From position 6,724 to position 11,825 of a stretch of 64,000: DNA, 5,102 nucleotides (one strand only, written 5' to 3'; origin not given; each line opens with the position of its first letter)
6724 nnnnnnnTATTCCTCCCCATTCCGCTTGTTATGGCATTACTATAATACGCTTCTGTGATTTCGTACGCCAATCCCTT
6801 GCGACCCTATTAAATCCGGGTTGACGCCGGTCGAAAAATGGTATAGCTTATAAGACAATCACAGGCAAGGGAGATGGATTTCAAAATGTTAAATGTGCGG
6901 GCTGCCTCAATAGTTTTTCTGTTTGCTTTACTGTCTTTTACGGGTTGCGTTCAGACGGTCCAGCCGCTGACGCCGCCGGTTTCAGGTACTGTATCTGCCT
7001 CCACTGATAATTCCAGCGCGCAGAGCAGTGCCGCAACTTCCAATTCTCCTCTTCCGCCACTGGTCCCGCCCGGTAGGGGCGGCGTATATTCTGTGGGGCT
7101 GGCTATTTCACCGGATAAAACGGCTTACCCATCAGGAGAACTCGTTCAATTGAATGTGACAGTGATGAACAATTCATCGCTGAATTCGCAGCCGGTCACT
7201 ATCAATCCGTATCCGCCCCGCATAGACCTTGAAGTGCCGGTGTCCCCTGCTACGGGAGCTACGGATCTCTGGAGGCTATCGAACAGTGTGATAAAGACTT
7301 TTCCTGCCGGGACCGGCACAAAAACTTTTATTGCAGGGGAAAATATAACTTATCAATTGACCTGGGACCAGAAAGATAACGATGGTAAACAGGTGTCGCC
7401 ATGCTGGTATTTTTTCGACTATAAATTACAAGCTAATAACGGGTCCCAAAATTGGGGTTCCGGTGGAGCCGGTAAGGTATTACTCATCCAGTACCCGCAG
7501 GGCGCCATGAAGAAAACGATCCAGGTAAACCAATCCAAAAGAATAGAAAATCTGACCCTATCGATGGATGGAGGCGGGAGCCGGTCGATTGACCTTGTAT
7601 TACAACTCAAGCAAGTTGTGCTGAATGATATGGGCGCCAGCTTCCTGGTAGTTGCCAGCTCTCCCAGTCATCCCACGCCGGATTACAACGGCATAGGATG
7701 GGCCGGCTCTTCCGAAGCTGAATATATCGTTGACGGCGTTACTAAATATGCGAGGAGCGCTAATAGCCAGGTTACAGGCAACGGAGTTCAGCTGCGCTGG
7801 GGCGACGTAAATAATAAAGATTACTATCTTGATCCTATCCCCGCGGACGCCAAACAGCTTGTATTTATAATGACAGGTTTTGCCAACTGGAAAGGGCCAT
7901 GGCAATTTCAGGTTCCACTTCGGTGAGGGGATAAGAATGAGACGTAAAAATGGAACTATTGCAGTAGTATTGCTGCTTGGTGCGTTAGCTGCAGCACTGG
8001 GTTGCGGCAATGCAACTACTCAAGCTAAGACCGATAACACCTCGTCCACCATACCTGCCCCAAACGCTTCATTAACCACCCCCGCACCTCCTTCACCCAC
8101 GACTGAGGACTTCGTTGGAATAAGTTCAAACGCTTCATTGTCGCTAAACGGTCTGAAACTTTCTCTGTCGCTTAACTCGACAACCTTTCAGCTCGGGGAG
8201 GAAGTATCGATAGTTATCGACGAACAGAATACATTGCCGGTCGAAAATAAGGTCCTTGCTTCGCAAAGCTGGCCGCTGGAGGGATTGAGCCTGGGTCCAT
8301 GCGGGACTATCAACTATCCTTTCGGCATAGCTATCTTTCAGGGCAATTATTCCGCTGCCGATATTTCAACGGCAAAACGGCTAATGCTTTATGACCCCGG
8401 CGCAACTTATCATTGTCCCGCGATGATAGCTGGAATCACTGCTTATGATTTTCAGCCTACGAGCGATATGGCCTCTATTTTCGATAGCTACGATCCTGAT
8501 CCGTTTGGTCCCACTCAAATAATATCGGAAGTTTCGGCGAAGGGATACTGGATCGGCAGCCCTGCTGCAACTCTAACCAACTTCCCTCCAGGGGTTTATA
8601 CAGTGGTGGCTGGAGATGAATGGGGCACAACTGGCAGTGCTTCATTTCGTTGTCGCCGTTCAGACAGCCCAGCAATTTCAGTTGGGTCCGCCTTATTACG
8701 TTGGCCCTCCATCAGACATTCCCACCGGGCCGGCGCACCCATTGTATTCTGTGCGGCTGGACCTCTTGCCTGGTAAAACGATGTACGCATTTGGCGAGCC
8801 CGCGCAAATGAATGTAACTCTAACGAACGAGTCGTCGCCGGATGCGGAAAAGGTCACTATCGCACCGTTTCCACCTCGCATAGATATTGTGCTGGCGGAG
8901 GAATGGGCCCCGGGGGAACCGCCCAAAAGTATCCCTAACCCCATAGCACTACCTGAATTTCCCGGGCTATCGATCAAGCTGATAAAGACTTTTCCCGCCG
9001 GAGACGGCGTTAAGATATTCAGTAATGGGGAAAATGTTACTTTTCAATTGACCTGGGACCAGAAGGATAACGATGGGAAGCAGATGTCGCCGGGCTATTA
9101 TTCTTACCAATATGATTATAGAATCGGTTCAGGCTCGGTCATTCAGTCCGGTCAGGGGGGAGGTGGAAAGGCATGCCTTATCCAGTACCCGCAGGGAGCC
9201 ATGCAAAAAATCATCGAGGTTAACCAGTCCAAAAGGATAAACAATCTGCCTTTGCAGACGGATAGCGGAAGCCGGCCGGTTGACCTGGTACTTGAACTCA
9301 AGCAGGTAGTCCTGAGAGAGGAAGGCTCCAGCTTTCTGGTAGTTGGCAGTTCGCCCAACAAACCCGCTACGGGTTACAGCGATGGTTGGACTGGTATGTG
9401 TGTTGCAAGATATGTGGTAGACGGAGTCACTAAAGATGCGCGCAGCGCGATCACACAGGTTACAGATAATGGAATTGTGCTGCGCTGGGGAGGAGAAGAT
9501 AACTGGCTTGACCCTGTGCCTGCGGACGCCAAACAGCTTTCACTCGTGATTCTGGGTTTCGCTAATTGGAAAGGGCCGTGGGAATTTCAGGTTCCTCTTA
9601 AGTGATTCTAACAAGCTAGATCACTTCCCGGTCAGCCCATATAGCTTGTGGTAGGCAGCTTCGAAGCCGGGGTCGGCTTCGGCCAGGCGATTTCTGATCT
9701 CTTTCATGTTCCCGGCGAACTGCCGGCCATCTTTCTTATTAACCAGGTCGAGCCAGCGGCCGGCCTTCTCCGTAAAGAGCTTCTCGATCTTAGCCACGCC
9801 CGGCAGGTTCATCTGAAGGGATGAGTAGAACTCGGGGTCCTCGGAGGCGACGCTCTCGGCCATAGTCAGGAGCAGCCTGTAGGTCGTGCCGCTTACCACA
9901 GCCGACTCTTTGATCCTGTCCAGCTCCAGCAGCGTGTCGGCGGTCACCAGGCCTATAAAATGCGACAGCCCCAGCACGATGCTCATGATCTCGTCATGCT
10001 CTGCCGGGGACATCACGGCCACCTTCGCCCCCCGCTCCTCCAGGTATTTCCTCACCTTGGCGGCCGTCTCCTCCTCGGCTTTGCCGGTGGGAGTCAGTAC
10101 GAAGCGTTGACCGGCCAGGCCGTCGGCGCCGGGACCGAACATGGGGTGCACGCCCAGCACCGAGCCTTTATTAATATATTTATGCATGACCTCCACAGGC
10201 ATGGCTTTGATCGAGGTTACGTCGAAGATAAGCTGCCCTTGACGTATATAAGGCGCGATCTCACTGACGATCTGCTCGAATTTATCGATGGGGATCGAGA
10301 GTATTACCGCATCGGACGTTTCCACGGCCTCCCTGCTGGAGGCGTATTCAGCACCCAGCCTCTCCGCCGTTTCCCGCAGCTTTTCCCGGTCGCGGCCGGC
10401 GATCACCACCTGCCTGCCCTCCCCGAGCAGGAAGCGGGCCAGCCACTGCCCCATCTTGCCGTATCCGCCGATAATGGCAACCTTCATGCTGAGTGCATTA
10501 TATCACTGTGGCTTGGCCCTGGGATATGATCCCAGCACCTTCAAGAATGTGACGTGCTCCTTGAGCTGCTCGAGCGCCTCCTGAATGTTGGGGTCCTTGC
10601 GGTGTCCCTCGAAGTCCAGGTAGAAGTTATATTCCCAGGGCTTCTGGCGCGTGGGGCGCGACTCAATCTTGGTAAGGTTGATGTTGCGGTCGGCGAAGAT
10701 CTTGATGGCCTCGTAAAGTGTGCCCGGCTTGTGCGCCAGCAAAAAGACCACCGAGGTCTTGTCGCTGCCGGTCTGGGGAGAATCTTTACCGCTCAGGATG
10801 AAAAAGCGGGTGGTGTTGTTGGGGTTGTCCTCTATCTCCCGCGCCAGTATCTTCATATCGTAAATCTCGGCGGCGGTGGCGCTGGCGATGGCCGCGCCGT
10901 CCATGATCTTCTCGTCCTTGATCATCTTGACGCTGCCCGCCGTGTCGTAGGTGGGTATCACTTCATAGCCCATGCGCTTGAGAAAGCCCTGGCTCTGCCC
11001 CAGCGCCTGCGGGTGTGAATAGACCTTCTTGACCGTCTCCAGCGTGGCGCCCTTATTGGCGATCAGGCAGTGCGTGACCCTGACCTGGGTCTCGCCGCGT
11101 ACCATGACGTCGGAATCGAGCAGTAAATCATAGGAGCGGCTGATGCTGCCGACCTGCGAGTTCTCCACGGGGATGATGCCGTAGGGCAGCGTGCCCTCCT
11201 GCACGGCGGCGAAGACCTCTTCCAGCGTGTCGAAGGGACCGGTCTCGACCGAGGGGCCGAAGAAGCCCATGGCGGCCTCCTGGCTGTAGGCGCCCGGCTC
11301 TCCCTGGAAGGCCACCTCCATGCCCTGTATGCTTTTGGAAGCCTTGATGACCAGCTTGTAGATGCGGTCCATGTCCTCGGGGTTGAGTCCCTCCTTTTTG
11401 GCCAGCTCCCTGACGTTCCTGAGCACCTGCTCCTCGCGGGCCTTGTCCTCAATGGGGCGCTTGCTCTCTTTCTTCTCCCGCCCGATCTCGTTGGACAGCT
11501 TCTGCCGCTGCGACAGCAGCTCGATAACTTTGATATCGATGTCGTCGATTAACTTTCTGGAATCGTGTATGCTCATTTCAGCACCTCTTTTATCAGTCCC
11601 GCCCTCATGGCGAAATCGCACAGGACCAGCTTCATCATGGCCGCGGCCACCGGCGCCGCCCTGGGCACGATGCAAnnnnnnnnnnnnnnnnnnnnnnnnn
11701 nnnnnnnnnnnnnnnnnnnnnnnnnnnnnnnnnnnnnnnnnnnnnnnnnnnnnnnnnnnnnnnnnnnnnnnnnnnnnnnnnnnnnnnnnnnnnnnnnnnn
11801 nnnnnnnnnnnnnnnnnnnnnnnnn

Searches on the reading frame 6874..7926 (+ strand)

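Call 31: search_protein_families(library=pfam, proteins=[window:6874-7926:+], max_evalue=0.01)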
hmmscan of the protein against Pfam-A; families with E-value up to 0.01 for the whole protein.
window:6874-7926:+ (350 aa): 2 families
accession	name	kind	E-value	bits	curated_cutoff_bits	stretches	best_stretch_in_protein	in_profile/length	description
PF12690.13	BsuPI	-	0.0023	18.3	22.9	1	81-187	4-98/101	Intracellular proteinase inhibitor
PF02752.27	Arrestin_C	-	0.0059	17.4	27.7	0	76-110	7-41/137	Arrestin (or S-antigen), C-terminal domain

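Call 48: search_protein_families(library=ncbifam, proteins=[window:6874-7926:+], max_evalue=0.001)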
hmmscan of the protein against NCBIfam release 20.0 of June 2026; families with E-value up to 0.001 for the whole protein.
window:6874-7926:+ (350 aa): 0 families

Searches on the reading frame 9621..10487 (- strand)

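Call 32: search_protein_families(library=pfam, proteins=[window:9621-10487:-], max_evalue=0.01)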
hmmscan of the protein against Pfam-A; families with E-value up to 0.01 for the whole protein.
window:9621-10487:- (288 aa): 15 families
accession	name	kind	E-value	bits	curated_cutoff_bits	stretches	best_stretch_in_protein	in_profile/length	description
PF02153.23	PDH_N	-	1.3e-29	103.1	26.5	1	16-157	1-153/154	Prephenate dehydrogenase, nucleotide-binding domain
PF03807.23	F420_oxidored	-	8.1e-17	62.1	21.6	1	2-91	1-92/94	NADP oxidoreductase coenzyme F420-dependent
PF03446.21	NAD_binding_2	-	7.4e-12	46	21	1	3-157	2-157/161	NAD binding domain of 6-phosphogluconate dehydrogenase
PF07991.19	KARI_N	-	3e-09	37.1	20.6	1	2-87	6-91/165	Acetohydroxy acid isomeroreductase, NADPH-binding domain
PF20463.3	PDH_C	-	3.4e-08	34.2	22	1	160-263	1-102/102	Prephenate dehydrogenase, dimerization domain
PF01488.26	Shikimate_DH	-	2.8e-06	27.9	24.3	1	2-66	14-84/138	Shikimate / quinate 5-dehydrogenase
PF02826.25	2-Hacid_dh_C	-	7.4e-06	25.9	25.1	1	4-69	39-103/178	D-isomer specific 2-hydroxyacid dehydrogenase, NAD binding domain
PF02737.24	3HCDH_N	-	0.00016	22.1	22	1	2-55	1-53/180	3-hydroxyacyl-CoA dehydrogenase, NAD binding domain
PF03435.24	Sacchrp_dh_NADP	-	0.0011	19.7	25.1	1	3-81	1-79/129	Saccharopine dehydrogenase NADP binding domain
PF02254.24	TrkA_N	-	0.0018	19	23.8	1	5-74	2-67/116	TrkA-N domain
PF01210.29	NAD_Gly3P_dh_N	-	0.0027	18.1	23.1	0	3-88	2-100/158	NAD-dependent glycerol-3-phosphate dehydrogenase N-terminus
PF03720.21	UDPG_MGDP_dh_C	-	0.0028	18.5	30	0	34-92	40-99/103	UDP-glucose/GDP-mannose dehydrogenase family, UDP binding domain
PF10727.15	Rossmann-like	-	0.0034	17.6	23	1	2-115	16-131/131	Rossmann-like domain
PF08659.16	KR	-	0.0049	17.2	22.6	0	4-47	4-47/180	KR domain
PF16924.11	DpaA_N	-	0.0082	16.7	29.2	0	3-71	2-65/116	Dipicolinate synthase subunit A N-terminal domain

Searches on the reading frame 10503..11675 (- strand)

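Call 32: search_protein_families(library=pfam, proteins=[window:10503-11675:-], max_evalue=0.01)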
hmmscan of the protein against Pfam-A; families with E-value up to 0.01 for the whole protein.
window:10503-11675:- (390 aa): 5 families
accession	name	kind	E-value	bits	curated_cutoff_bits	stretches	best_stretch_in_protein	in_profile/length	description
PF00800.23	PDT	-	4.1e-61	206.4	25.2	1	121-297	1-179/181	Prephenate dehydratase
PF01817.26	CM_2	-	6.1e-21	74.9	27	1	40-117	2-79/80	Chorismate mutase type II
PF01842.31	ACT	-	1.2e-11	44.6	27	1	308-372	2-65/66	ACT domain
PF17371.7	DUF5393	-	0.0036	15.8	25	1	140-225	311-400/666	Family of unknown function (DUF5393)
PF22629.2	ACT_AHAS_ss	-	0.0044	17.6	27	0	314-373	6-61/67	AHAS small subunit-like ACT domain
